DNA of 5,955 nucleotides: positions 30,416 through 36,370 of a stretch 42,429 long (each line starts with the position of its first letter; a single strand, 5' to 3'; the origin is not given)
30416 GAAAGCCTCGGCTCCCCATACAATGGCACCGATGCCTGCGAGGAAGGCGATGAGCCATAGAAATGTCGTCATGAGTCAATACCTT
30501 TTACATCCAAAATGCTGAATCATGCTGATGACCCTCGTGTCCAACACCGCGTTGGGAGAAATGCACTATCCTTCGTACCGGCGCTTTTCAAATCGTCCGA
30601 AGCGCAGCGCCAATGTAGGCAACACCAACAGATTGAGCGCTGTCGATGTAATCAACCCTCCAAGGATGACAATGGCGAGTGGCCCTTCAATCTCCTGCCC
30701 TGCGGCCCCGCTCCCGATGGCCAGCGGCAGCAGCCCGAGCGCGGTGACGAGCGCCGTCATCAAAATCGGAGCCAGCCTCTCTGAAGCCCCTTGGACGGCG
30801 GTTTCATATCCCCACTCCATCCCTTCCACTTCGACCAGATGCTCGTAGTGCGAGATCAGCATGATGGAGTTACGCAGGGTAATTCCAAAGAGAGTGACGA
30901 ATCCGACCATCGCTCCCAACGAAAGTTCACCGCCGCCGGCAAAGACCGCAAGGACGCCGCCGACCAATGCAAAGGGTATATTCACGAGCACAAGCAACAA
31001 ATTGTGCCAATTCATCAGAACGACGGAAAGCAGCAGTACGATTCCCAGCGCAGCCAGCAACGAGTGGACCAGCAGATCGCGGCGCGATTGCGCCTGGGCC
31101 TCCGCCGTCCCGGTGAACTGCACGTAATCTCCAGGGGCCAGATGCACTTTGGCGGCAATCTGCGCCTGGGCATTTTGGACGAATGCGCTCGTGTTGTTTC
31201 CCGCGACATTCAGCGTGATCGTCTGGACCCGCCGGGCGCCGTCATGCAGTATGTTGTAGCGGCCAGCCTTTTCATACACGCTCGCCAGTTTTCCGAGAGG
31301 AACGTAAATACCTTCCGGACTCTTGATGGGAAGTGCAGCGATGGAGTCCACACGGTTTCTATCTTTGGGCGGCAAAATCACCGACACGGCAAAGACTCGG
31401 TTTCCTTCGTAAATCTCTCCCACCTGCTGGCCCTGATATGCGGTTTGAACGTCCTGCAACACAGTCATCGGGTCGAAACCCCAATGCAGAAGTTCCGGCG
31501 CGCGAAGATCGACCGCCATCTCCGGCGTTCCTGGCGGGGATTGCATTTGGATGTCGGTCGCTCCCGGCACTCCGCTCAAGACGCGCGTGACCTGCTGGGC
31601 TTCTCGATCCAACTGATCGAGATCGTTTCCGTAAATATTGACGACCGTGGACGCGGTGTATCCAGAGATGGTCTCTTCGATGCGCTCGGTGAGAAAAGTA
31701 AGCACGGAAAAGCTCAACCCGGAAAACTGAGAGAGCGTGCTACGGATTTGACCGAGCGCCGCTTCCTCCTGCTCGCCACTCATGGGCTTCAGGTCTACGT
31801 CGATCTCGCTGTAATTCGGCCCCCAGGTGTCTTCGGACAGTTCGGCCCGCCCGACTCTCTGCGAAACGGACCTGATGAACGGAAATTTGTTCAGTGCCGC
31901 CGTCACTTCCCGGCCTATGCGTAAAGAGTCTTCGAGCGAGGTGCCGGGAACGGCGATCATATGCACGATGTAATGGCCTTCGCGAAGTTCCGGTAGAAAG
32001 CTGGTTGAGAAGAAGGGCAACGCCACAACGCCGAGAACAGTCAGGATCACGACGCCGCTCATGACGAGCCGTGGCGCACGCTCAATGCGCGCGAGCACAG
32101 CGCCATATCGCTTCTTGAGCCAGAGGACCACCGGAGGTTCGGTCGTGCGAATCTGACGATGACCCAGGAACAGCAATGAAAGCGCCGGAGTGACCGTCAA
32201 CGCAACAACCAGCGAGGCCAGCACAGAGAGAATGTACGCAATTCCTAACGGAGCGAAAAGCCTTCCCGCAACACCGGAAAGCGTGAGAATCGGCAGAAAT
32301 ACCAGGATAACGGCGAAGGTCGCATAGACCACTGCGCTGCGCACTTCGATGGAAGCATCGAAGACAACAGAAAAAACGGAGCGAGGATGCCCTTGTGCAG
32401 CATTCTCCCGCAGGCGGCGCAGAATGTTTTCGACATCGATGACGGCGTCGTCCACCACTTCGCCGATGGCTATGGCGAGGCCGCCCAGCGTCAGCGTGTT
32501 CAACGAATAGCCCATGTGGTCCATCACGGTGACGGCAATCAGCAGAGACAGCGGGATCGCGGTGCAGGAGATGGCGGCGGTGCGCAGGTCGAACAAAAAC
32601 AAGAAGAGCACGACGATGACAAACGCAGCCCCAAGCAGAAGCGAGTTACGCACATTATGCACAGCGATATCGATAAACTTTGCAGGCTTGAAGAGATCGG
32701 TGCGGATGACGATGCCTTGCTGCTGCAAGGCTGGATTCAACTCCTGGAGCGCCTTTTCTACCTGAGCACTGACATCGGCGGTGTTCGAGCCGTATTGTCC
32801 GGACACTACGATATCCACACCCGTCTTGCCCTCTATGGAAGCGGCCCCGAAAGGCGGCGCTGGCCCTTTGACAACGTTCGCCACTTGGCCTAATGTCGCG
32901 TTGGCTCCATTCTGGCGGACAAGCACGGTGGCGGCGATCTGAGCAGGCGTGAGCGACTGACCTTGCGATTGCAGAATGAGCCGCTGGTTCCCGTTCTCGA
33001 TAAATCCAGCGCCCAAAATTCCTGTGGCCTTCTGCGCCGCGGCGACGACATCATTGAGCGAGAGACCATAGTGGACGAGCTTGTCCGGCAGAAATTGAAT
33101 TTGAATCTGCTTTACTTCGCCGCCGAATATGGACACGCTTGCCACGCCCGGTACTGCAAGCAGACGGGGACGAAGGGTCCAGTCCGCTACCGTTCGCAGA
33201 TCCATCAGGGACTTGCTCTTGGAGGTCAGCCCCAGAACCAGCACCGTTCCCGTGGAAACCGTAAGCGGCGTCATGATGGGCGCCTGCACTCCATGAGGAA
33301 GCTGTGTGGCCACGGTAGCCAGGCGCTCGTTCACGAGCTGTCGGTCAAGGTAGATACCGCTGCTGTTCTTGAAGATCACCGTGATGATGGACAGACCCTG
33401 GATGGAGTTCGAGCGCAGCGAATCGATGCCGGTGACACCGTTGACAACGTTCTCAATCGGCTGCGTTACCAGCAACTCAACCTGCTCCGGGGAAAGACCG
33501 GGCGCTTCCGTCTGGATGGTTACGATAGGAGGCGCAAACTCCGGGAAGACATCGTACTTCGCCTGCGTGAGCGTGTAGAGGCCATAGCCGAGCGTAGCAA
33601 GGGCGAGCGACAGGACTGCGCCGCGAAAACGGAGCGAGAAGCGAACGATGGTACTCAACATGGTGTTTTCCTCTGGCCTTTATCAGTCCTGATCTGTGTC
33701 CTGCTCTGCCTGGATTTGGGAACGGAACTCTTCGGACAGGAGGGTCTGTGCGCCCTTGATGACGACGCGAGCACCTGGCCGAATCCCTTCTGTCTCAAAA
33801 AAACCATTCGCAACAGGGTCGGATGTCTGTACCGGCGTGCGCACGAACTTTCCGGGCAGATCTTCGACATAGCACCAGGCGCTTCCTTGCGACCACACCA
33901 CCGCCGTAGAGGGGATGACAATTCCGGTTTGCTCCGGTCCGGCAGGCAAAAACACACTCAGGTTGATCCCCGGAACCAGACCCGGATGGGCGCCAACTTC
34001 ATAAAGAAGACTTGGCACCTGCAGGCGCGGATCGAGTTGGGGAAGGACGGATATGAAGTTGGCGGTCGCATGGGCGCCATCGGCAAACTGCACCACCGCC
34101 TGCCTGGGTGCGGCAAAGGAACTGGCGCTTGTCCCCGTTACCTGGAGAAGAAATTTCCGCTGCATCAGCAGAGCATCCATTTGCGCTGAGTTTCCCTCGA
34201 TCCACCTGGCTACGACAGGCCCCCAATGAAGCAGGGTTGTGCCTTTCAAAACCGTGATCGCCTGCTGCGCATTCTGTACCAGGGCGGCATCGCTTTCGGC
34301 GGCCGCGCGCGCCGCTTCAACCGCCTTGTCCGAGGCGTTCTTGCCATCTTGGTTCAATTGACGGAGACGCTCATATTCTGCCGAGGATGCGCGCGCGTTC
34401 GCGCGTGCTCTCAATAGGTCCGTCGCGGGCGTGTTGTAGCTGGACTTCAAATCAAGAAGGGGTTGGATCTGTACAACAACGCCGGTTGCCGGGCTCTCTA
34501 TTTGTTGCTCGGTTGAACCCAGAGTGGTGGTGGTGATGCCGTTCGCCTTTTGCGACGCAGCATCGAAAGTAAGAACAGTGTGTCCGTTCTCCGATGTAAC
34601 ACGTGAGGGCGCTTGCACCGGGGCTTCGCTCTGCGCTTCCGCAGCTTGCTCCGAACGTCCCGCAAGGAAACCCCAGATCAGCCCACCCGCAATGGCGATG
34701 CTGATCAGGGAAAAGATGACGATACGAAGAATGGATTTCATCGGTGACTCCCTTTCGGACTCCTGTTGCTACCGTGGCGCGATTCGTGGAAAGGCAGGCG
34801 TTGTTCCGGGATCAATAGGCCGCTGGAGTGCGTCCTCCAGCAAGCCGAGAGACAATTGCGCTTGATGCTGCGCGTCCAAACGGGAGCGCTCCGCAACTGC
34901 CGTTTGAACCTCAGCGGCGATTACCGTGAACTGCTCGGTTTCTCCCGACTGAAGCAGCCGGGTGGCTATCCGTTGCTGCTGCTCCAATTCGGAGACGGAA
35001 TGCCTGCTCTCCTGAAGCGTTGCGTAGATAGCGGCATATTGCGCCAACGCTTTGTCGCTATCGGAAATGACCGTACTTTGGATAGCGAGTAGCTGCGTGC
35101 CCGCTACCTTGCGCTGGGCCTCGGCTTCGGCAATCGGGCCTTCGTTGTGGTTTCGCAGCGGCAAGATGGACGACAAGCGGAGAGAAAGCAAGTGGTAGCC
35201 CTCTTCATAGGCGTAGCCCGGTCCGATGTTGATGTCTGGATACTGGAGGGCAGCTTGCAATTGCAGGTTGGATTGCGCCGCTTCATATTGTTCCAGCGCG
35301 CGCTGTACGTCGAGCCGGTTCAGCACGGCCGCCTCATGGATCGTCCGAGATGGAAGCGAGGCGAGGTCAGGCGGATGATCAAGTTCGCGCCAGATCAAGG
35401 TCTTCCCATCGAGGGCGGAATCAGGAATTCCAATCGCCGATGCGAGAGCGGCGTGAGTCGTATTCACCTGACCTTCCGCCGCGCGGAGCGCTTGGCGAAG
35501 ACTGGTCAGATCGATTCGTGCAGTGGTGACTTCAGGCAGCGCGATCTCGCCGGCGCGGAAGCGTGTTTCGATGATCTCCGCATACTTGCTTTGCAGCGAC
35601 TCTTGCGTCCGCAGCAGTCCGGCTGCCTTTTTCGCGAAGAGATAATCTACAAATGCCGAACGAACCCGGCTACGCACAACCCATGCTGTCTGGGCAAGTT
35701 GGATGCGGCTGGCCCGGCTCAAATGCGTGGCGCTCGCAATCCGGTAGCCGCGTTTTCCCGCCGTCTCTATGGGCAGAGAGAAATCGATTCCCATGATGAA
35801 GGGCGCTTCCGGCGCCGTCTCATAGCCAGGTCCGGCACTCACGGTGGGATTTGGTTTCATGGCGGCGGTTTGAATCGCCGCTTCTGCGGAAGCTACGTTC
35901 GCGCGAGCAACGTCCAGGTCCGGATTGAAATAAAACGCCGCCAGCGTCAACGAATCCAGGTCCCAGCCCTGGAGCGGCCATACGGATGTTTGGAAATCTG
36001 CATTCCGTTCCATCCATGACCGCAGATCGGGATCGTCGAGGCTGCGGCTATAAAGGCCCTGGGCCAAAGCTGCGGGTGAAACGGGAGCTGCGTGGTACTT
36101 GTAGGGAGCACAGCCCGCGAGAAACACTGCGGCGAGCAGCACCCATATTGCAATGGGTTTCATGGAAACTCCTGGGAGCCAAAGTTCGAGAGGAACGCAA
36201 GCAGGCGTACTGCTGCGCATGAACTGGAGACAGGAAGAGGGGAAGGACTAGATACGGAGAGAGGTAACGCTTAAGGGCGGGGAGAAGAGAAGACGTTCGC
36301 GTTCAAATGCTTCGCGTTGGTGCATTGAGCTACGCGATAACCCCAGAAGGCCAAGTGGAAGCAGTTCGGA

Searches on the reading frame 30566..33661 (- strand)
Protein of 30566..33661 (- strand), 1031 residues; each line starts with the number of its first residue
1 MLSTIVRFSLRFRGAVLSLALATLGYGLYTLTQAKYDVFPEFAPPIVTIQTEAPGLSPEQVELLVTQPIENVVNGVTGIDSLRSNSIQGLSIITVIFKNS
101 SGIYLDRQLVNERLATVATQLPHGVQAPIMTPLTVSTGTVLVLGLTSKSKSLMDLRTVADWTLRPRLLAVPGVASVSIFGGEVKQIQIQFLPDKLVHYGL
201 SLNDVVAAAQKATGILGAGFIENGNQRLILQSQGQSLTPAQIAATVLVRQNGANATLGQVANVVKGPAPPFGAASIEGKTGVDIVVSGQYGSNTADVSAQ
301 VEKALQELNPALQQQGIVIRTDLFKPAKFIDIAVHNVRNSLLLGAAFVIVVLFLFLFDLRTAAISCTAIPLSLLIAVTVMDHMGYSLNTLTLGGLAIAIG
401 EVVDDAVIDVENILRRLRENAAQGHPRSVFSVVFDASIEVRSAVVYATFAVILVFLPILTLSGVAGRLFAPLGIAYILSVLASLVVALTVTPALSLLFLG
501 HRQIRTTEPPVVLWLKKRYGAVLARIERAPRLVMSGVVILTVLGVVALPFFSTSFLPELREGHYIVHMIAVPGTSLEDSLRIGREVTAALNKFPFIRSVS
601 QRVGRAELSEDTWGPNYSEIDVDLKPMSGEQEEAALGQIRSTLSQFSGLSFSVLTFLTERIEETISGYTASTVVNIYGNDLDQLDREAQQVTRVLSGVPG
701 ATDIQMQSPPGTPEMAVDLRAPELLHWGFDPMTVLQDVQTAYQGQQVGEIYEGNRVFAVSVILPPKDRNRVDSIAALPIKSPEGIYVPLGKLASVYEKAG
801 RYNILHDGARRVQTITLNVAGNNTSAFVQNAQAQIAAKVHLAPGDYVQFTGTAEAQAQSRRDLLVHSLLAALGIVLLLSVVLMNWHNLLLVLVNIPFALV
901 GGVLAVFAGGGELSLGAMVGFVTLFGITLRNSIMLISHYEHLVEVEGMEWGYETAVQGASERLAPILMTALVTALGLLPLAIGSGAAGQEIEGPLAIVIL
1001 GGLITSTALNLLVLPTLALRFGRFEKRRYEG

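Call 17: search_protein_families(library=pfam, proteins=[window:30566-33661:-], max_evalue=0.001)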
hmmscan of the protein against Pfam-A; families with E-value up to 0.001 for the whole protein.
window:30566-33661:- (1031 aa): 1 family
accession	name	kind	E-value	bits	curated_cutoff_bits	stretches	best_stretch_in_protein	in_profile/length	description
PF00873.25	ACR_tran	-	3e-239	797.1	28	1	5-1017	1-1016/1021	AcrB/AcrD/AcrF family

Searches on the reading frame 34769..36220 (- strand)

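Call 17: search_protein_families(library=pfam, proteins=[window:34769-36220:-], max_evalue=0.001)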
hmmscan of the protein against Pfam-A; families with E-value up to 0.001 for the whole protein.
window:34769-36220:- (483 aa): 1 family
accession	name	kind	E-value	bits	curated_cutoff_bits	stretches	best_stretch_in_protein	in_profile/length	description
PF02321.23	OEP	-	2.7e-34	119.1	22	2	97-264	10-187/187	Outer membrane efflux protein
